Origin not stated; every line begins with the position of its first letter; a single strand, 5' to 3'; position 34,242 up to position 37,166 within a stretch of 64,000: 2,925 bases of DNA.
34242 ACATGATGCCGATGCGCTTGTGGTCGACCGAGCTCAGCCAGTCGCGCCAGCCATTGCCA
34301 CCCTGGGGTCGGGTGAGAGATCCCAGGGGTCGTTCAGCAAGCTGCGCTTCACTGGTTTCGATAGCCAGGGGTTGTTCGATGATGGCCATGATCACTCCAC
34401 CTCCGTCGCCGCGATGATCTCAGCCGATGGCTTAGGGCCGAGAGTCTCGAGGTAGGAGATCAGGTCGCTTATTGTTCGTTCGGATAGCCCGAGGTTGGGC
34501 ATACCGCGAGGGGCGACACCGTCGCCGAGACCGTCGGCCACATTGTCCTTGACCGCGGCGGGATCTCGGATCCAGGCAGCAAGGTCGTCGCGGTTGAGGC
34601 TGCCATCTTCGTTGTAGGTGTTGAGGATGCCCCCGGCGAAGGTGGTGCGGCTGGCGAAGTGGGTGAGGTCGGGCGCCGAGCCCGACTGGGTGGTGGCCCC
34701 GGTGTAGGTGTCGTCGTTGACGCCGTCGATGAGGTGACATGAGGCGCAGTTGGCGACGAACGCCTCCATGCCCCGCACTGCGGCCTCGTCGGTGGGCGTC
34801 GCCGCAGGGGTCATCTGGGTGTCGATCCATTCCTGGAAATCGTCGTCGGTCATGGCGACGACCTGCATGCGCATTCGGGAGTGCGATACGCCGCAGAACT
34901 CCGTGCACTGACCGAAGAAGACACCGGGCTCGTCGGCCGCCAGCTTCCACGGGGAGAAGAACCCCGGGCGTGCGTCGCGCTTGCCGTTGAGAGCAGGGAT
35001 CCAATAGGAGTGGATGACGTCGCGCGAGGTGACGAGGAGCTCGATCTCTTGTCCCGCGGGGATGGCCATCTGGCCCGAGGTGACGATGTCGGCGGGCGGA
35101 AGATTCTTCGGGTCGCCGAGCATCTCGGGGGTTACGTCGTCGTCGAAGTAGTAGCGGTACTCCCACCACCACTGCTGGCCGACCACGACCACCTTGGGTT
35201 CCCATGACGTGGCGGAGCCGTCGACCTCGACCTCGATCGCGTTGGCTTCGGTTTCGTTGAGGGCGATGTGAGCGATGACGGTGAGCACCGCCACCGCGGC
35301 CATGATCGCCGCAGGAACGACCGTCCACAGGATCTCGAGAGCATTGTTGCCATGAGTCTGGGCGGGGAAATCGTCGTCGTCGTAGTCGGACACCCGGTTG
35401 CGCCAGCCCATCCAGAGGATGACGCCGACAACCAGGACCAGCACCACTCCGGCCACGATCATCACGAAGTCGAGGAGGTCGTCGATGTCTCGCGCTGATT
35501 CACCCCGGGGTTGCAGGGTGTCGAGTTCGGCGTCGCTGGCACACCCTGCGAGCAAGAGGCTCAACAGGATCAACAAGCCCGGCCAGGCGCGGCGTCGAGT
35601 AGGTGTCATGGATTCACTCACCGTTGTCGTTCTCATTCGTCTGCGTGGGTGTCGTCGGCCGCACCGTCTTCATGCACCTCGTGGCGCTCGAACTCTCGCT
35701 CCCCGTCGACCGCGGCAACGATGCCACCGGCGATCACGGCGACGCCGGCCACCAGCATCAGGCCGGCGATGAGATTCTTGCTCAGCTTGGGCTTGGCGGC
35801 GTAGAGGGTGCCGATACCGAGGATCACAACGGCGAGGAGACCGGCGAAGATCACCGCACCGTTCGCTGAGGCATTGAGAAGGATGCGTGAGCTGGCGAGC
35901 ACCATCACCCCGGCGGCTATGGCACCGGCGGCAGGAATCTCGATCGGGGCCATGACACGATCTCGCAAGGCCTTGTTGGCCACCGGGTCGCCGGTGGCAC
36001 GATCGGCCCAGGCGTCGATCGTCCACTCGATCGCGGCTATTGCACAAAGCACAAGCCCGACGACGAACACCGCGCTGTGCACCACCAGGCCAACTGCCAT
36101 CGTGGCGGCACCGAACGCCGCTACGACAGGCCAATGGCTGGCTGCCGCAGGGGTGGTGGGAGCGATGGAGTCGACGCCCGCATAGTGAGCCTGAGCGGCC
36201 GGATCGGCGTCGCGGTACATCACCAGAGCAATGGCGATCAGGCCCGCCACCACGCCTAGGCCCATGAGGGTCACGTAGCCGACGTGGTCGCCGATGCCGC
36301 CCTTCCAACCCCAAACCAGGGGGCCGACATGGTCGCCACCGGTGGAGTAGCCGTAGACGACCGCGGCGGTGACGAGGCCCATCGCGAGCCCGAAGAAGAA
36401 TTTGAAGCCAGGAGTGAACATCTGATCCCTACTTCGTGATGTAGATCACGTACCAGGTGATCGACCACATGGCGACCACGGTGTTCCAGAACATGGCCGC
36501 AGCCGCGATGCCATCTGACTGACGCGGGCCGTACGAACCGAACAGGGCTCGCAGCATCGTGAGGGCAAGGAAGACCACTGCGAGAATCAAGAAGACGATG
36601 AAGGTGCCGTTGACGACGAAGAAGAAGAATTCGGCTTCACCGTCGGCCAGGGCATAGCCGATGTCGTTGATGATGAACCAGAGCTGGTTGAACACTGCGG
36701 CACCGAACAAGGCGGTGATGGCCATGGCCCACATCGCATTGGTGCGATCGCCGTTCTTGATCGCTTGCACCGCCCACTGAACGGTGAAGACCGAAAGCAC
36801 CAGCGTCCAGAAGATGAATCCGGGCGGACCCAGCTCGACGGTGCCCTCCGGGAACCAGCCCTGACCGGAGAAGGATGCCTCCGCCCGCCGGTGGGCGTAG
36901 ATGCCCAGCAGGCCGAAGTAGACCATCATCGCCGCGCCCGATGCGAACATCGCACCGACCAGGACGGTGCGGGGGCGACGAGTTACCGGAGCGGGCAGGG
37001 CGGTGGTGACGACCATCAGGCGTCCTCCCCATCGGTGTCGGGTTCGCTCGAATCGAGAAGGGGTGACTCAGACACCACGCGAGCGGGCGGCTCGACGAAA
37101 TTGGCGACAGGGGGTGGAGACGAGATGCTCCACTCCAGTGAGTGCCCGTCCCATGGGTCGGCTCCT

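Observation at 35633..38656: Cofactor-less 'shadow' oxidase module (dead subunit I + subunit III-like + unknown membrane protein) fused transcriptionally to an intact caa3 oxidase operon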

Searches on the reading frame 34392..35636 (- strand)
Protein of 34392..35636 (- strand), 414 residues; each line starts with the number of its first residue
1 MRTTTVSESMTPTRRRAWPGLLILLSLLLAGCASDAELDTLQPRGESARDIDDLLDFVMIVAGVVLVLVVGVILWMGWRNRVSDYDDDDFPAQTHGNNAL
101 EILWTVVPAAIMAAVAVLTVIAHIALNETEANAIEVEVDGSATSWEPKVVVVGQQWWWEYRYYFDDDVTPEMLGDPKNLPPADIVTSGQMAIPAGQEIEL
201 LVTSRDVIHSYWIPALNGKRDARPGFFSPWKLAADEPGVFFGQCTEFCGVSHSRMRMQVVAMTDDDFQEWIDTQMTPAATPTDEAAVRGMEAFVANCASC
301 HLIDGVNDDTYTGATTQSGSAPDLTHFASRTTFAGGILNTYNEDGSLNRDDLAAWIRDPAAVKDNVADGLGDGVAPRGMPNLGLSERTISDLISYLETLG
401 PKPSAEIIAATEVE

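Call 4: search_protein_families(library=pfam, proteins=[window:34392-35636:-], max_evalue=0.01)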
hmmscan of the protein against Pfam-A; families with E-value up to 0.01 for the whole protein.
window:34392-35636:- (414 aa): 4 families
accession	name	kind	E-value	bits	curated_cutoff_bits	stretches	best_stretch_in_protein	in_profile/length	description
PF00116.26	COX2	-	1.3e-23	83.6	22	1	149-259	3-117/120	Cytochrome C oxidase subunit II, periplasmic domain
PF02790.20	COX2_TM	-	4.4e-10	40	22.8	1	48-118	16-84/88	Cytochrome C oxidase subunit II, transmembrane domain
PF00034.26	Cytochrom_C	-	2.9e-06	28.9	21.3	1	287-399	2-89/90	Cytochrome c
PF13442.11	Cytochrome_CBB3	-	0.00014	22.6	27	1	286-396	3-68/68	Cytochrome C oxidase, cbb3-type, subunit III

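Call 5: search_protein_families(library=ncbifam, proteins=[window:34392-35636:-], max_evalue=0.01)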
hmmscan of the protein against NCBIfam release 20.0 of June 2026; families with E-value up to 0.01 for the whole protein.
window:34392-35636:- (414 aa): 10 families
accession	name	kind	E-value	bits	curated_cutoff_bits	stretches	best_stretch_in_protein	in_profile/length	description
TIGR02866.1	CoxB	equivalog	1.2e-51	175.1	147.7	1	44-271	2-201/202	cytochrome c oxidase subunit II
NF050117.1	aa3_CtaC_Actin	exception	3.3e-42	144.4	250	1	21-272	6-243/244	aa3-type cytochrome oxidase subunit II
TIGR01432.1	QOXA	equivalog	1.2e-27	96.8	240.95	1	23-272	4-224/227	cytochrome aa3 quinol oxidase subunit II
TIGR01433.1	CyoA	equivalog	1.2e-23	83.7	266.2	2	180-272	131-223/226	ubiquinol oxidase subunit II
NF007816.0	PRK10525.1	equivalog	1.4e-18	67.1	511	1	24-280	17-244/318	cytochrome o ubiquinol oxidase subunit II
TIGR04246.1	nitrous_NosZ_Gp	equivalog_domain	0.00015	20.1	625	1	200-257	511-572/578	Sec-dependent nitrous-oxide reductase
TIGR04244.1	nitrous_NosZ_RR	equivalog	0.004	15.7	625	1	191-260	552-625/627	TAT-dependent nitrous-oxide reductase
NF050122.1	bc1_QcrC_actin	exception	0.0047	16.3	200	1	281-330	131-175/253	cytochrome bc1 complex diheme cytochrome c subunit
TIGR00782.1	ccoP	equivalog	0.0091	15.3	179.95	0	279-305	195-222/285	cytochrome-c oxidase, cbb3-type subunit III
TIGR04485.1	thiosulf_SoxX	equivalog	0.0097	16.6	61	0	295-398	3-77/78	sulfur oxidation c-type cytochrome SoxX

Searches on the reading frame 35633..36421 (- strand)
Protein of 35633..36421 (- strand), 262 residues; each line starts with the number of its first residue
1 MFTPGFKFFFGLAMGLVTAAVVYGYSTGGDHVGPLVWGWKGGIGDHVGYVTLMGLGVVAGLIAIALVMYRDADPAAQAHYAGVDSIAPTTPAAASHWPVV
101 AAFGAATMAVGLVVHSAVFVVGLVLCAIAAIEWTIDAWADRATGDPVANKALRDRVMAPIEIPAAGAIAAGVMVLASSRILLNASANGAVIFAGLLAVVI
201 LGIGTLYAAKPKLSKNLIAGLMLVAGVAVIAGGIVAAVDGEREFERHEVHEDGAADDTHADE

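Call 4: search_protein_families(library=pfam, proteins=[window:35633-36421:-], max_evalue=0.01)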
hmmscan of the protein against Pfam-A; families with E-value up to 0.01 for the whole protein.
window:35633-36421:- (262 aa): 1 family
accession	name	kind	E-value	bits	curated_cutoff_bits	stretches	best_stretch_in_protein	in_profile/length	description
PF12270.13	Cyt_c_ox_IV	-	0.0044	17.5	26.9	1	8-135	7-124/132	Cytochrome c oxidase subunit IV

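Call 5: search_protein_families(library=ncbifam, proteins=[window:35633-36421:-], max_evalue=0.01)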
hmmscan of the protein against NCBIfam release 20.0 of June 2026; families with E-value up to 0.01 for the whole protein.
window:35633-36421:- (262 aa): 0 families

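Call 35: search_solved_structures(query=A4, max_evalue=10, show_alignments=2)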
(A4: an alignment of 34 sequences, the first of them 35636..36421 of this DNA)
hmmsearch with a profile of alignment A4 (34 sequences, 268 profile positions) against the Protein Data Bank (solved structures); distinct sequences matched with E-value up to 10: 4.
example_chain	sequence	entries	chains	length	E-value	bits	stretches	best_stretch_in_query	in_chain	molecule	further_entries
9wcx_m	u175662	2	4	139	0.042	16.1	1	35-130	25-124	Cytochrome c oxidase polypeptide 4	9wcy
8qah_A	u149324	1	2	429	0.49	12.6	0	216-260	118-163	sc-CC-8-58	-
9i6f_C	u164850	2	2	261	0.69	12.1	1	90-140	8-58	Cytochrome c oxidase subunit 3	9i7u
5z62_C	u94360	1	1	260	0.7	12.1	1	91-140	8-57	Cytochrome c oxidase subunit 3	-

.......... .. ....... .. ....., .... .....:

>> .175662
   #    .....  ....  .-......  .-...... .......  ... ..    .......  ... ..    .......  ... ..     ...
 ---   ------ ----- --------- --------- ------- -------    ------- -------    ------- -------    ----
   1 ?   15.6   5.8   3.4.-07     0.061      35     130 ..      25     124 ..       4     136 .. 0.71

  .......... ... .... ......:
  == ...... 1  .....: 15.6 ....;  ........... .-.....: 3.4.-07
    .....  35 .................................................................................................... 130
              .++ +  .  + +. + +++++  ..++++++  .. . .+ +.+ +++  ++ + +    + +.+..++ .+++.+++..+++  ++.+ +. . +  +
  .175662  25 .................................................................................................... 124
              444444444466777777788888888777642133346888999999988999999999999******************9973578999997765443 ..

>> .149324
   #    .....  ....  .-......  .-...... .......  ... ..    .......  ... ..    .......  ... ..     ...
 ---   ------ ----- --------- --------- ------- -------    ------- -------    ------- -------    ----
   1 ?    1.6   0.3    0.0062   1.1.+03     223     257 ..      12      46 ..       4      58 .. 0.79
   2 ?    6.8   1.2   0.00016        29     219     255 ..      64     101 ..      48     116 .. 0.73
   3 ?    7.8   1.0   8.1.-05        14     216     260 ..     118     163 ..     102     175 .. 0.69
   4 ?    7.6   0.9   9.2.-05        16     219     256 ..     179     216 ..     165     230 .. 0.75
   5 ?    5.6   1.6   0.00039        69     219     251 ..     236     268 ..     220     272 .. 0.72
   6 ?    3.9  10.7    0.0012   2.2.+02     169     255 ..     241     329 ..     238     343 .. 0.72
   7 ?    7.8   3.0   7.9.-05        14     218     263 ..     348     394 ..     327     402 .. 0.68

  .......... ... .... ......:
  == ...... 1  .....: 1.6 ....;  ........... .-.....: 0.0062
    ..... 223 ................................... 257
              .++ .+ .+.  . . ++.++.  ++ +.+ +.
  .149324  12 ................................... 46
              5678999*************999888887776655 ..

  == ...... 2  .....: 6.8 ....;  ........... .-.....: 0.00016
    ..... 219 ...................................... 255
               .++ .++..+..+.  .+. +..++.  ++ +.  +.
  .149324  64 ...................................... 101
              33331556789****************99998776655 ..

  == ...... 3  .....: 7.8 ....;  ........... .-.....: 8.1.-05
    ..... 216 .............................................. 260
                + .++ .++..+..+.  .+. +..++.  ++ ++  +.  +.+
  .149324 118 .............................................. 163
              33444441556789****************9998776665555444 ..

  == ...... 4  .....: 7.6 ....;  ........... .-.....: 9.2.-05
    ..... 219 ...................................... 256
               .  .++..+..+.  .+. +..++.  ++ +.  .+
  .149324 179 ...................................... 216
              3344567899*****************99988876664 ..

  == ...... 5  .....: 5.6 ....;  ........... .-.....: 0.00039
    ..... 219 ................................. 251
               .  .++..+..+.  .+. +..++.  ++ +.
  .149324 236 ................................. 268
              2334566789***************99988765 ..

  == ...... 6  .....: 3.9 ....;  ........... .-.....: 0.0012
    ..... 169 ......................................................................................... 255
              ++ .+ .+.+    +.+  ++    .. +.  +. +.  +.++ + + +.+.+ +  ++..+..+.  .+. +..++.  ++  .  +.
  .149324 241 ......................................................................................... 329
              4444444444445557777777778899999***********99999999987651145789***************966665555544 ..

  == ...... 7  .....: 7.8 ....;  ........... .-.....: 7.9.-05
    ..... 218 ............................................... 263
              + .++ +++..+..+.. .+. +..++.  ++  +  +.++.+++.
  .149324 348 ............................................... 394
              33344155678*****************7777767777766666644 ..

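Call 36: search_protein_families(library=pfam, alignment_id=A4, max_evalue=0.1)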
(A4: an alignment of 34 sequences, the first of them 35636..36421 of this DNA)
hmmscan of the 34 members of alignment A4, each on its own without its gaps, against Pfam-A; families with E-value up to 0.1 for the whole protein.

A. member 1, window:35636-36421:- (262 aa): 1 family
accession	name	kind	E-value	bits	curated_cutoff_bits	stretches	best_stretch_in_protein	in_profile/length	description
PF12270.13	Cyt_c_ox_IV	-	0.0044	17.5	26.9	1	8-135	7-124/132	Cytochrome c oxidase subunit IV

B. families by the number of members that match (of 34 scanned): 20 families
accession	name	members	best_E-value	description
PF12270.13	Cyt_c_ox_IV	8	0.00062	Cytochrome c oxidase subunit IV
PF11239.13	DUF3040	3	0.0019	Protein of unknown function (DUF3040)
PF06726.17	BC10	2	0.003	Bladder cancer-related protein BC10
PF13567.11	DUF4131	2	0.026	Domain of unknown function (DUF4131)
PF20664.2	DUF6814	1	6.5e-05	Family of unknown function (DUF6814)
PF11992.13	TgpA_N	1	0.00064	TgpA N-terminal domain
PF11804.13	DUF3325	1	0.0011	Protein of unknown function (DUF3325)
PF01914.23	MarC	1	0.0042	MarC family integral membrane protein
PF07695.17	7TMR-DISM_7TM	1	0.017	7TM diverse intracellular signalling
PF09534.15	Trp_oprn_chp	1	0.018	Tryptophan-associated transmembrane protein (Trp_oprn_chp)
PF03419.18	Peptidase_U4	1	0.023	Sporulation factor SpoIIGA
PF04103.21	CD20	1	0.029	CD20-like family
PF05297.16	Herpes_LMP1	1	0.035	Herpesvirus latent membrane protein 1 (LMP1)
PF00420.29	Oxidored_q2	1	0.036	NADH-ubiquinone/plastoquinone oxidoreductase chain 4L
PF24396.1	DUF7541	1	0.041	Family of unknown function (DUF7541)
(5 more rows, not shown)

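Call 65: find_homologous_proteins(query=window:35636-36421:-, max_evalue=0.00001)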
Query window:35636-36421:- (262 aa): 331 proteins with E <= 0.00001 among 8000 candidates; the best 120 are listed.
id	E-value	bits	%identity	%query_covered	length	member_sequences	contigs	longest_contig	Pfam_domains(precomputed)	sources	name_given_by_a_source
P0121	2.8e-146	504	90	100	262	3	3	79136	-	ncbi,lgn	-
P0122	3.3e-140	484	87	100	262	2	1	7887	-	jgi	-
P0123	4.8e-119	415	72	100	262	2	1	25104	-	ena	-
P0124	9.0e-113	395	71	99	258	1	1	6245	-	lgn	-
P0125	1.6e-112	394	70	100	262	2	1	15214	-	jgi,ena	-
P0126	4.5e-111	389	69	98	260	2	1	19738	-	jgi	jgi:hypothetical protein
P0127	1.8e-110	387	70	98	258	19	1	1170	-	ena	-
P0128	2.1e-110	387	68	100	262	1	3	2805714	-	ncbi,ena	-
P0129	9.5e-109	381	69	98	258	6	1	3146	-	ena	-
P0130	9.0e-108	378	66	94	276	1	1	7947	-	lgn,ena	-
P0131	1.1e-107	378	69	98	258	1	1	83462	-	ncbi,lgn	-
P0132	2.8e-107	377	66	94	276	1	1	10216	-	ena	-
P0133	3.5e-106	373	68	100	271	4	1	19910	-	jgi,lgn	-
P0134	4.2e-106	373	67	98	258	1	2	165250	-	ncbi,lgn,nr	ncbi:MAG: hypothetical protein P8L46_03030 [Acidimicrobiales bacterium]|nr:hypothetical protein [Aci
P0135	1.3e-105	371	67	90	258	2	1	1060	-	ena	-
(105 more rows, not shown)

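Call 74: search_protein_representatives(alignment_id=A6)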
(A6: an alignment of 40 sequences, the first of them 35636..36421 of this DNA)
Query: 40 sequences, 266 profile positions. Proteins with E-value up to 0.001 (for the whole library): 966; up to 1e-10: 569; up to 1e-30: 207. The best 150 are listed.
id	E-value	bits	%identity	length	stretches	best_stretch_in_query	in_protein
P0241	1.9e-86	305.9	-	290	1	1-261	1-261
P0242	3.0e-86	305.2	-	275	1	1-259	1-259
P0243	1.1e-84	300.2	-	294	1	1-262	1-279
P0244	8.1e-84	297.3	-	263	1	1-255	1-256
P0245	1.8e-83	296.2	-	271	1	1-265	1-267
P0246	4.7e-79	281.7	-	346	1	1-251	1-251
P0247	1.8e-76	273.2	-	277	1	1-260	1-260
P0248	2.0e-76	273.0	-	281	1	1-255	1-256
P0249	1.5e-75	270.2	-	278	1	1-254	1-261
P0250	3.7e-73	262.3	-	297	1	1-253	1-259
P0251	1.7e-71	256.9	-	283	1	1-255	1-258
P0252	6.2e-71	255.0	-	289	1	1-260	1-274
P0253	7.2e-71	254.8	-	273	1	1-260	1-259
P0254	7.2e-71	254.8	-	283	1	1-257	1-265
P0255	2.6e-69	249.7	-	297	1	1-262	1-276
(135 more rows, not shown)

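Call 75: predict_structure(alignment_id=A6)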
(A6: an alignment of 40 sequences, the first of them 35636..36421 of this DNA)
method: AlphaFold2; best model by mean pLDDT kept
length: 262 residues; sequences in the alignment: 40
mean_pLDDT: 67.0   pTM: 0.43
mean pLDDT of the five models: 67.0, 62.2, 60.5, 48.7, 47.0
residues with pLDDT >= 90: 0; 70-90: 126; 50-70: 117; < 50: 19
segments of 3 or more residues with pLDDT < 50: 37-39, 252-262
pLDDT, mean of each block of 10 residues (from residue 1): 66 77 64 50 59 75 68 60 57 64 74 68 75 64 61 63 68 74 78 83 78 72 78 72 57 43 36
secondary structure, 60 per line:
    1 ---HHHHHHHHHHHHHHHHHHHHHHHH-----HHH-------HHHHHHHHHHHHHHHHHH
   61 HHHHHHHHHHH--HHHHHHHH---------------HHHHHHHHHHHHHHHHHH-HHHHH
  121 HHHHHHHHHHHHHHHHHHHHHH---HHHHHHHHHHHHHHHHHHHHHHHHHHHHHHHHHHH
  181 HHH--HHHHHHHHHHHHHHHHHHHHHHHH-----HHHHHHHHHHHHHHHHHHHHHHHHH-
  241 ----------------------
elements in order: H4-27 H43-71 H74-81 H97-114 H116-142 H146-183 H186-209 H215-239

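Call 77: fold_search(model_id=the predicted structure, library=pdb)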
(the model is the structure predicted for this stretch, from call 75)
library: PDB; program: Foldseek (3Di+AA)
matches with E <= 10: 48; with E <= 0.001: 0
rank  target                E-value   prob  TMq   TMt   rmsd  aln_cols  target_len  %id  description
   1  8hcr_H                3.2e-01  0.77  0.19  0.34  12.4       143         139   20  Cryo-EM structure of the Mycobacterium tuberculosis cytochrome bcc:aa3 supercomplex and a novel inhibitor targeting su (released 2023-05-03)
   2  7q21_F                9.9e-01  0.44  0.19  0.33  12.4       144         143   24  III2-IV2 respiratory supercomplex from Corynebacterium glutamicum (released 2022-02-02)
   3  1jgj                  1.0e+00  0.18  0.20  0.22  14.3       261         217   13  CRYSTAL STRUCTURE OF SENSORY RHODOPSIN II AT 2.4 ANGSTROMS: INSIGHTS INTO COLOR TUNING AND TRANSDUCER INTERACTION (released 2001-07-18)
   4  8yw5_R                1.4e+00  0.11  0.19  0.15  14.0       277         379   11  Cryo-EM structure of the retatrutide-bound human GCGR-Gs complex (released 2024-08-07)
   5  1x03                  1.9e+00  0.15  0.18  0.22  22.8       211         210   10  Crystal structure of endophilin BAR domain (released 2006-05-02)
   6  1x04                  1.9e+00  0.16  0.18  0.24  25.6       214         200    9  Crystal structure of endophilin BAR domain (mutant) (released 2006-05-02)
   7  9iiw                  2.4e+00  0.09  0.21  0.20  15.9       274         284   12  A local Cryo-EM structure of Bitter taste receptor TAS2R14 (released 2024-07-24)
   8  6nbh_R                3.5e+00  0.07  0.20  0.15  14.8       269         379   14  Cryo-EM structure of parathyroid hormone receptor type 1 in complex with a long-acting parathyroid hormone analog and  (released 2019-04-17)
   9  2z0v_A                3.8e+00  0.09  0.17  0.20  23.4       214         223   14  Crystal structure of BAR domain of Endophilin-III (released 2008-05-13)
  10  4jrz                  4.0e+00  0.47  0.31  0.48  11.5       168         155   11  Human LTC4 synthase in complex with product analogs - implications for enzyme catalysis (released 2014-01-01)
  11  8yw4_R                4.0e+00  0.08  0.18  0.18  13.6       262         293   12  Cryo-EM structure of the retatrutide-bound human GIPR-Gs complex (released 2024-09-18)
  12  4h8s_C                4.0e+00  0.08  0.18  0.13  33.0       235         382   11  Crystal structure of human APPL2BARPH domain (released 2012-10-17)
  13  6nbi_R                4.7e+00  0.07  0.21  0.16  18.3       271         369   12  Cryo-EM structure of parathyroid hormone receptor type 1 in complex with a long-acting parathyroid hormone analog and  (released 2019-04-17)
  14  4tq4_A                5.0e+00  0.04  0.17  0.16  20.8       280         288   14  Structure of a UbiA homolog from Archaeoglobus fulgidus bound to DMAPP and Mg2+ (released 2014-07-16)
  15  7mz5_A                5.2e+00  0.06  0.19  0.14  15.7       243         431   10  Cryo-EM structure of RTX-bound full-length TRPV1 in C2 state (released 2021-09-22)
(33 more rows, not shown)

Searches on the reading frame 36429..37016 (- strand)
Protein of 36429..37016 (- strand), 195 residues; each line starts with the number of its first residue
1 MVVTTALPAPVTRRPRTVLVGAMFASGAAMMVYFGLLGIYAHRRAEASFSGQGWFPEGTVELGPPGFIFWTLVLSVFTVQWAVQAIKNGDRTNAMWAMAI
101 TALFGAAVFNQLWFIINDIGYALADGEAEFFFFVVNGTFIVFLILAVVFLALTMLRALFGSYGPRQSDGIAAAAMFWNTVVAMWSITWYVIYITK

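Call 4: search_protein_families(library=pfam, proteins=[window:36429-37016:-], max_evalue=0.01)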
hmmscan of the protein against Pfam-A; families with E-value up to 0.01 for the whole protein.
window:36429-37016:- (195 aa): 1 family
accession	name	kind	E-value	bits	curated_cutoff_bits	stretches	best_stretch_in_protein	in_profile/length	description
PF00510.24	COX3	-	6.5e-07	29.9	23.8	1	30-193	88-255/258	Cytochrome c oxidase subunit III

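Call 5: search_protein_families(library=ncbifam, proteins=[window:36429-37016:-], max_evalue=0.01)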
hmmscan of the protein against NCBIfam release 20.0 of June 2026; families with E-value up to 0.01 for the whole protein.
window:36429-37016:- (195 aa): 1 family
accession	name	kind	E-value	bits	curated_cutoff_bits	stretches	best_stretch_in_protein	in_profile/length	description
NF050119.1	aa3_CtaE_Actin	exception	1.9e-08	34.8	190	1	12-194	5-189/190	aa3-type cytochrome oxidase subunit III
